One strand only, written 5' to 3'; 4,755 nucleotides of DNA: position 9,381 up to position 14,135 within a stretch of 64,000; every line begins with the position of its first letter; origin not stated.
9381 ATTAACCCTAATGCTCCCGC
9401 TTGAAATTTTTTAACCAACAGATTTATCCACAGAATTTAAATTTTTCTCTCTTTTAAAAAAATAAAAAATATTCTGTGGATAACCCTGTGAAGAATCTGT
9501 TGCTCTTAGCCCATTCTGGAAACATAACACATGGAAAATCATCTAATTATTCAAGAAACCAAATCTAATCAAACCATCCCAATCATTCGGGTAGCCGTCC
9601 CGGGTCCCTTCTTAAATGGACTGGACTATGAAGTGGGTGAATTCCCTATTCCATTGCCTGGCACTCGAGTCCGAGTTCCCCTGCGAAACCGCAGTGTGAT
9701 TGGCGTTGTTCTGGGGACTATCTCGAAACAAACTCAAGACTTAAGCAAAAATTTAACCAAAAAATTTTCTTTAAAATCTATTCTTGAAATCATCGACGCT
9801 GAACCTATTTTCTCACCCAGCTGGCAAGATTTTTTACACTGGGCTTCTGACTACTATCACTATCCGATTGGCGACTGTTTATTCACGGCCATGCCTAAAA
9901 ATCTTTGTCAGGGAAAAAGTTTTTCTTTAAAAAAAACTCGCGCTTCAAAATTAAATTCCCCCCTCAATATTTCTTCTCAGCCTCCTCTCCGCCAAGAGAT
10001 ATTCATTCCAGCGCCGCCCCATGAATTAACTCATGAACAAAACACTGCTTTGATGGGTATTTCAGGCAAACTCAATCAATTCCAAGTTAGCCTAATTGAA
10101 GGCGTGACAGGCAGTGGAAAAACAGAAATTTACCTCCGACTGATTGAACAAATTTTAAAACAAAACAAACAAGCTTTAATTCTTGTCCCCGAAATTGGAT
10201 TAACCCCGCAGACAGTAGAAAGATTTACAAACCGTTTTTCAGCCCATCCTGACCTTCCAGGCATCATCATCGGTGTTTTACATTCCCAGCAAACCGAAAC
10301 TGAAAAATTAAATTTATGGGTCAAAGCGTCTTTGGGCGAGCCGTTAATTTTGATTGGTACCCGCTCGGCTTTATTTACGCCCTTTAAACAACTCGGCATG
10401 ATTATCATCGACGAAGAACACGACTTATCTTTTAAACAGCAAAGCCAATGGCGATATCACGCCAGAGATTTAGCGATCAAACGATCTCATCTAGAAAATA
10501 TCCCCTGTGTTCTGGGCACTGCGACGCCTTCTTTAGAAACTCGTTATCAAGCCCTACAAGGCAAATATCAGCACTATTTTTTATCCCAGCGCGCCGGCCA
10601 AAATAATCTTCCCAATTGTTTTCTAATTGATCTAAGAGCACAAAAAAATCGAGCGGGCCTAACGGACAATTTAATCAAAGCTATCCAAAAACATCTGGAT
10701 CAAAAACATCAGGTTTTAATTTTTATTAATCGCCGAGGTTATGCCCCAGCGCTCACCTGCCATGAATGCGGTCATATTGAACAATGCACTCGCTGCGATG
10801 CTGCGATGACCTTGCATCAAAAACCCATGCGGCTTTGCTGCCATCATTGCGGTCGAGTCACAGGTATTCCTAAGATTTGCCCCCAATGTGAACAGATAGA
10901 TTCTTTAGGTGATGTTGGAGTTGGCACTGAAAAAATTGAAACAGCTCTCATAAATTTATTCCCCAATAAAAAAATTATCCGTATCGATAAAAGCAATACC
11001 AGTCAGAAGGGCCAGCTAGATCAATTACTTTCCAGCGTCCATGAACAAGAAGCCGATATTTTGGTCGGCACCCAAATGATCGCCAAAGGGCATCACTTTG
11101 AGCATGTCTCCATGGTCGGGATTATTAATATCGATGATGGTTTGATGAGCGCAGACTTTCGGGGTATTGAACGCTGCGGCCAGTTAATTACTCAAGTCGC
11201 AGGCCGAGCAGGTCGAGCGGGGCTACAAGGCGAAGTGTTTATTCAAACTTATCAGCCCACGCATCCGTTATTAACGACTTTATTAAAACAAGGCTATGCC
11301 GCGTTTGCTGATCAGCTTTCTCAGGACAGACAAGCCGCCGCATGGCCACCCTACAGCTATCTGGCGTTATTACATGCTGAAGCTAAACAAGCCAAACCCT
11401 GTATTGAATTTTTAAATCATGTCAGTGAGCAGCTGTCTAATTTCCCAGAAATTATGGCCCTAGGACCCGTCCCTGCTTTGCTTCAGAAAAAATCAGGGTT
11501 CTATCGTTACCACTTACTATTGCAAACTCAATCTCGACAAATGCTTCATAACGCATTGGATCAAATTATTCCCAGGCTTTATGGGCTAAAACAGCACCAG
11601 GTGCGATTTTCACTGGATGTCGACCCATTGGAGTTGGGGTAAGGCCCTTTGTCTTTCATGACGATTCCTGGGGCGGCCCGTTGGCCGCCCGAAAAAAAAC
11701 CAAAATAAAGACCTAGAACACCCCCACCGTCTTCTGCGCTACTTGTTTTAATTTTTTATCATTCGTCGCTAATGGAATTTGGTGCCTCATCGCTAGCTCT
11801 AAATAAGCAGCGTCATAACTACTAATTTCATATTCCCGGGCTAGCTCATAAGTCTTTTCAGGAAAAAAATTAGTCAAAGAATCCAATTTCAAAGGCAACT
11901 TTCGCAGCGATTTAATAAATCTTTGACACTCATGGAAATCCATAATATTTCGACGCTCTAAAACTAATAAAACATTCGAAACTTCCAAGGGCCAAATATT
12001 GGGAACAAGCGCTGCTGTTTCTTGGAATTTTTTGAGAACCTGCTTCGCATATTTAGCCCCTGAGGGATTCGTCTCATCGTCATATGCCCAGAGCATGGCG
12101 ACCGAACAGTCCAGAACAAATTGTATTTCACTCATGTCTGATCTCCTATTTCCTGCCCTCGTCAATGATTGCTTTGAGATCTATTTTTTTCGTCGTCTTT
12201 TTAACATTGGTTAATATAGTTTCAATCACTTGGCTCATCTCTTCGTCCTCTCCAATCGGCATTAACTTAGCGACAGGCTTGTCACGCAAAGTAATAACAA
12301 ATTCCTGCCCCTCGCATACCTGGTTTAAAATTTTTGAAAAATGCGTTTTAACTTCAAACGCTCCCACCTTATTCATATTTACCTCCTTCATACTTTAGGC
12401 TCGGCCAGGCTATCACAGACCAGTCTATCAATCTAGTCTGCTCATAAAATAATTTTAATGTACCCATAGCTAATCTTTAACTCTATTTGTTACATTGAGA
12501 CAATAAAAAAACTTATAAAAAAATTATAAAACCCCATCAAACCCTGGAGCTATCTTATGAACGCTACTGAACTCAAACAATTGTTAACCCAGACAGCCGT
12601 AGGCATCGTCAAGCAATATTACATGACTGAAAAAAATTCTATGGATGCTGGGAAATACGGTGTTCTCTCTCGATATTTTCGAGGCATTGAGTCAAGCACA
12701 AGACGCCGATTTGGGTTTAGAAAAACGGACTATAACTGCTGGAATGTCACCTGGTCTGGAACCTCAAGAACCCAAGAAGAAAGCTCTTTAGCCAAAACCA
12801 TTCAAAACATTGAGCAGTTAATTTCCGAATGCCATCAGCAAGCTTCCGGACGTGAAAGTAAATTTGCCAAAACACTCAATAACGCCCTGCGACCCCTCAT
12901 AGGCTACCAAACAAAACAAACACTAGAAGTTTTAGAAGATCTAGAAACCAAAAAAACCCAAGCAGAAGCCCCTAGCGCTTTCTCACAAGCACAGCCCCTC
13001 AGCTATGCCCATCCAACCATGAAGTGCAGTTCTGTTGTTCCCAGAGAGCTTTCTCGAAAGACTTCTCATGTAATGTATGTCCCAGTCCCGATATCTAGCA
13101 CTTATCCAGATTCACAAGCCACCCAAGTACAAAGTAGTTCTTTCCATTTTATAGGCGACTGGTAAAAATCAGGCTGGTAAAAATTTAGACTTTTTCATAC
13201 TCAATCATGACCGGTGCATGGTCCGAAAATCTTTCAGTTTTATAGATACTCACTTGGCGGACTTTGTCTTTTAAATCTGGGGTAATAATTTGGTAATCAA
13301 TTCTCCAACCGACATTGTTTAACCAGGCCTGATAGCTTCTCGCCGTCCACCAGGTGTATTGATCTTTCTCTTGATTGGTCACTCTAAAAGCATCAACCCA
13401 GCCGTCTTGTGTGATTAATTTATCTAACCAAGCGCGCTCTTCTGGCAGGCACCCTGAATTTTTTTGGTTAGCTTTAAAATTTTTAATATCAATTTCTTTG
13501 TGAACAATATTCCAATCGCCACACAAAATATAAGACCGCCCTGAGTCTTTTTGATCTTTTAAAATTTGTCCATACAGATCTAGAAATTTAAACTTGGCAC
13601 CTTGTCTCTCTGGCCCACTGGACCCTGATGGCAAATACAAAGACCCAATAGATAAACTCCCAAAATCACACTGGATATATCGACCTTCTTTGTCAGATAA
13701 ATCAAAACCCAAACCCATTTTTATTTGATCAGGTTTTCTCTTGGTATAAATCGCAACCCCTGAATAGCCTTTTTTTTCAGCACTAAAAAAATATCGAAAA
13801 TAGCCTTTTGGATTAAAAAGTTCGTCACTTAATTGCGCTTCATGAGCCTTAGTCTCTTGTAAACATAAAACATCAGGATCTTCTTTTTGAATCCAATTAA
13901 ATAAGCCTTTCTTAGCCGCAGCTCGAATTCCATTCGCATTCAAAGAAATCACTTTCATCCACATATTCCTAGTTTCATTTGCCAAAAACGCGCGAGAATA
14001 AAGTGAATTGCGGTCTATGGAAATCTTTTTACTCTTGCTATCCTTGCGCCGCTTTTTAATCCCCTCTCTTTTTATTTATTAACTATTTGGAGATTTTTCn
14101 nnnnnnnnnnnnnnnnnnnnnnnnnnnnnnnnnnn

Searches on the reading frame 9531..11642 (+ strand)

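Call 23: search_protein_families(library=ncbifam, proteins=[window:9531-11642:+], max_evalue=0.00001)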
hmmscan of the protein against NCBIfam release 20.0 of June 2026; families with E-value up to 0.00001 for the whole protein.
window:9531-11642:+ (703 aa): 28 families (the best 25 are shown)
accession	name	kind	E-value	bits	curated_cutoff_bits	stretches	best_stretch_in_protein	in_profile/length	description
NF004067.0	PRK05580.1-4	equivalog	1.8e-241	803.6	763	2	160-702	199-736/737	primosomal protein N'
NF004065.0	PRK05580.1-1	equivalog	2.2e-233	776.7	858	2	165-701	197-730/731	primosomal protein N'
NF004066.1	PRK05580.1-3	equivalog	5.4e-188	626.9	813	2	155-701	242-787/788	primosomal protein N'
TIGR00595.1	priA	equivalog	6.8e-180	599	230.35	1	188-700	1-509/509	replication restart helicase PriA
NF004070.0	PRK05580.2-2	equivalog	1.1e-172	575.9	921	2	162-700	193-726/729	primosomal protein N'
NF004068.0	PRK05580.1-5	equivalog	1.6e-144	482.9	1249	1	164-700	257-792/795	primosomal protein N'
NF004071.0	PRK05580.2-3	equivalog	8.5e-143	476.9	1105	2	165-700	201-732/735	primosomal protein N'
NF004072.0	PRK05580.2-4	equivalog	1.5e-127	426.6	1030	1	18-699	3-644/648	primosomal protein N'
NF004069.0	PRK05580.2-1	equivalog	1.1e-122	410.5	767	1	44-701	27-610/612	primosomal protein N'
NF011453.0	PRK14873.1-3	equivalog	1.2e-37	129.4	812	1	32-679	32-630/653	primosome assembly protein PriA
NF011452.0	PRK14873.1-2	equivalog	5.3e-29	100.9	980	1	12-650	39-643/708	primosomal protein N'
NF011455.0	PRK14873.1-5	equivalog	4.4e-25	88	969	1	197-617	174-587/675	primosomal protein N'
NF011454.0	PRK14873.1-4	equivalog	2.3e-23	82.4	951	1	255-485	209-445/651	primosomal protein N'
TIGR00580.2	mfd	equivalog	1.3e-21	76.8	800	1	154-305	422-573/907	transcription-repair coupling factor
TIGR00643.1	recG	equivalog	3.8e-16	58.9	659.4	1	150-333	222-396/629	ATP-dependent DNA helicase RecG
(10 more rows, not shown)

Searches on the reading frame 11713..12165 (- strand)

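Call 29: search_protein_families(library=pfam, proteins=[window:11713-12165:-], max_evalue=0.000001)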
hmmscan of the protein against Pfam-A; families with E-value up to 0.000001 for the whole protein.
window:11713-12165:- (150 aa): 1 family
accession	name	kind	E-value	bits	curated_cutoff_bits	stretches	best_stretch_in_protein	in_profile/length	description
PF01850.27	PIN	-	3.2e-08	34.6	23.6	1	18-143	3-118/120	PIN domain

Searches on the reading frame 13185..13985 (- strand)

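Call 29: search_protein_families(library=pfam, proteins=[window:13185-13985:-], max_evalue=0.000001)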
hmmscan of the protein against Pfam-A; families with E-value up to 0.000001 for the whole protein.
window:13185-13985:- (266 aa): 1 family
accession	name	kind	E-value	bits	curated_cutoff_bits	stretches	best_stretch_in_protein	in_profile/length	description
PF03372.29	Exo_endo_phos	-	3.3e-35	122.2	24.5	1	14-256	2-225/225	Endonuclease/Exonuclease/phosphatase family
